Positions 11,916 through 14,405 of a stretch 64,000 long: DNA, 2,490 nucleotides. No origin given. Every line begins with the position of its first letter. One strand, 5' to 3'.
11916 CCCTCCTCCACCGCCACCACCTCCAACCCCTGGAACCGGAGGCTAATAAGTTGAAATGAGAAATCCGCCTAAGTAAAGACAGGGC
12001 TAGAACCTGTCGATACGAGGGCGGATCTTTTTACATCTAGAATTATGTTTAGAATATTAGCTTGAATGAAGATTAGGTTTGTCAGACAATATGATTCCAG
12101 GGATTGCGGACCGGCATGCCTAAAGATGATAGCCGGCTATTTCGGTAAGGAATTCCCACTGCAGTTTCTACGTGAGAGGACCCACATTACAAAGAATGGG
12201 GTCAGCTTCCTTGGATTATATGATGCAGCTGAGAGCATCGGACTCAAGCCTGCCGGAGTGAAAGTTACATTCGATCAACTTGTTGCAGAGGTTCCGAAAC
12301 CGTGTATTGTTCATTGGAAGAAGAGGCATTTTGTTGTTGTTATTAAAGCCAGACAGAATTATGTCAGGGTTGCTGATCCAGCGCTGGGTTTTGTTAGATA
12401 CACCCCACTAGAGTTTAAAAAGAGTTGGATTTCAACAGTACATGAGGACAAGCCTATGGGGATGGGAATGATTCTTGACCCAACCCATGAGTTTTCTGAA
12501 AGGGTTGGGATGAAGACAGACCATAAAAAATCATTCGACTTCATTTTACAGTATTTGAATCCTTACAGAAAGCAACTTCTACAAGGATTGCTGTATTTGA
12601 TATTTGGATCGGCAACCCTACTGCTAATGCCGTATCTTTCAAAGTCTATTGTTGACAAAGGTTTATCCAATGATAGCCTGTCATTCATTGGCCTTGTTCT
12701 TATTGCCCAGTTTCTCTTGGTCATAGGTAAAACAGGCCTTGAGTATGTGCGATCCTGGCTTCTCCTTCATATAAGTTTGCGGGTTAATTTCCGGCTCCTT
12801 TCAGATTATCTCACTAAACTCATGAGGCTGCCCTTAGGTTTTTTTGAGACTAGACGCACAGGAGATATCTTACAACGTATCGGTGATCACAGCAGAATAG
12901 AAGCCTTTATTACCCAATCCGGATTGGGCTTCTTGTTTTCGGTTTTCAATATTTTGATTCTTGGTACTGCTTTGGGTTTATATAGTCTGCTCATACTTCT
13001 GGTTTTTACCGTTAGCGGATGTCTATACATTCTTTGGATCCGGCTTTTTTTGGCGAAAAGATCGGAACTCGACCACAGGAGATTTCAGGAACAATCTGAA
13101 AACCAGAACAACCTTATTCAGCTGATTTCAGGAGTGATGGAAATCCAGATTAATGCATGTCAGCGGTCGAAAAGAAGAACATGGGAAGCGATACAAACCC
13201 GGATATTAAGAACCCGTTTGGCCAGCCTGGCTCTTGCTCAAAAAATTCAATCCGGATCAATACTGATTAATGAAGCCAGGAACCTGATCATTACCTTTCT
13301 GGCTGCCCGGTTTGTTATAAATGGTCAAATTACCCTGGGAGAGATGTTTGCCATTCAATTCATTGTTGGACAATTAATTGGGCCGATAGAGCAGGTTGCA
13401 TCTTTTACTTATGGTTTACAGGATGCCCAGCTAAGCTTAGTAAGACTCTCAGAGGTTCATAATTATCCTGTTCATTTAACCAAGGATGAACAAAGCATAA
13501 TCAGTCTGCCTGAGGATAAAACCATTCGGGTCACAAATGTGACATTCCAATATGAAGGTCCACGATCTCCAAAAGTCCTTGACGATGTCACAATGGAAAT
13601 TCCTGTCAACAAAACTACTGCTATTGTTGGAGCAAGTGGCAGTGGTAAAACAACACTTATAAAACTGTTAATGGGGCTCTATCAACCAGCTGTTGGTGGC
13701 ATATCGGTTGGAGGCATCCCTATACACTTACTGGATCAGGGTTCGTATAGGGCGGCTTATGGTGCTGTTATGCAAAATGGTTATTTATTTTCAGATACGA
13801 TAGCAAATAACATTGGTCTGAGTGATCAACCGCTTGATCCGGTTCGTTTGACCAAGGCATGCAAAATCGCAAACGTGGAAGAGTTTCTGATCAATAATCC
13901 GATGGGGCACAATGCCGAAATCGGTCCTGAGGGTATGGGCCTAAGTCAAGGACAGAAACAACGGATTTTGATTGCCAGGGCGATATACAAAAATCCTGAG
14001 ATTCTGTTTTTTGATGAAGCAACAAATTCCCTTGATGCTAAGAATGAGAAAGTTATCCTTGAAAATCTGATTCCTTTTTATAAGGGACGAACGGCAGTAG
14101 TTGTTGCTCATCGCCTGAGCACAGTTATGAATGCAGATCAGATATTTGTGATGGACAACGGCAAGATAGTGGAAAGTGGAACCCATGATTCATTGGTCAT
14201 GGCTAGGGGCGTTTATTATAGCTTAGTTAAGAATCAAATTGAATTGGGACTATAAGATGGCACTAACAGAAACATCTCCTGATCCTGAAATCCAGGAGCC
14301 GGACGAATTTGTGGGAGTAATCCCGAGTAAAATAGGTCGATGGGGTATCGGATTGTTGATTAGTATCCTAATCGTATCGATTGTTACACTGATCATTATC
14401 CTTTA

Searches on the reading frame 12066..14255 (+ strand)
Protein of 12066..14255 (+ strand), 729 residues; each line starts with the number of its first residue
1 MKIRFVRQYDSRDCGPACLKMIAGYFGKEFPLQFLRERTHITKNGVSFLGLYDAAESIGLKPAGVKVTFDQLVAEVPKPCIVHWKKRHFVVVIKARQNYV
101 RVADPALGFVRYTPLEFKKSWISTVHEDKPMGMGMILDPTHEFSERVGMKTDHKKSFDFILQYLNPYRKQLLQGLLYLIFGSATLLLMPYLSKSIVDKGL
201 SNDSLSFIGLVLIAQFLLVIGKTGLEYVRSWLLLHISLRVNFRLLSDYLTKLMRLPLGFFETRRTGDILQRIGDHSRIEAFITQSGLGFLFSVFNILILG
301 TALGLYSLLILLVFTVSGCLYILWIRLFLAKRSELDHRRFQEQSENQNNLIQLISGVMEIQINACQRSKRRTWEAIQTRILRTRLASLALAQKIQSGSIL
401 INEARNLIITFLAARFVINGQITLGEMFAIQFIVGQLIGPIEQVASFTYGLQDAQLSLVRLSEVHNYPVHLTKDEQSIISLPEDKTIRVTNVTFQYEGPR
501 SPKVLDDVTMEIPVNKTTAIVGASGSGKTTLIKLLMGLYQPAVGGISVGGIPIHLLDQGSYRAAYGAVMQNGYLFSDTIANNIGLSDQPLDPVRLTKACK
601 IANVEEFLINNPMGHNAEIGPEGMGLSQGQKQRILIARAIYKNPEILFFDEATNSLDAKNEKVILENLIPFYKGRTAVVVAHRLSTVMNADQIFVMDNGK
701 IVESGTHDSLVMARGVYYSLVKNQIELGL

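Call 36: search_protein_families(library=padloc, proteins=[window:12066-14255:+], max_evalue=0.001)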
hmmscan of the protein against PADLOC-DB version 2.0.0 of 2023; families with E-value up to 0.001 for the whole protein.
window:12066-14255:+ (729 aa): 7 families
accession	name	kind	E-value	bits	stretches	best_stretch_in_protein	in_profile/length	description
PDLC04135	mad3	-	1.2e-29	102.1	2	622-707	260-353/374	mads_3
PDLC04140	mad8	-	5.1e-07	27.5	1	503-659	15-207/314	mads_8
PDLC02980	AriA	-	7.6e-05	20.8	0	518-540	2-24/304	-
PDLC02335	AbiLi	-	0.0002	18.5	0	498-535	71-96/326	AbiLi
PDLC04164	AriA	-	0.00026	18.6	0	517-540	29-52/253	-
PDLC02914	ATPase-Toprim_I-B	-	0.00038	17.8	0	508-540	18-50/443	-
PDLC00511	JetC1|JetC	-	0.00079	15.4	0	516-542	40-66/1108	DUF3584 domain; MukB-like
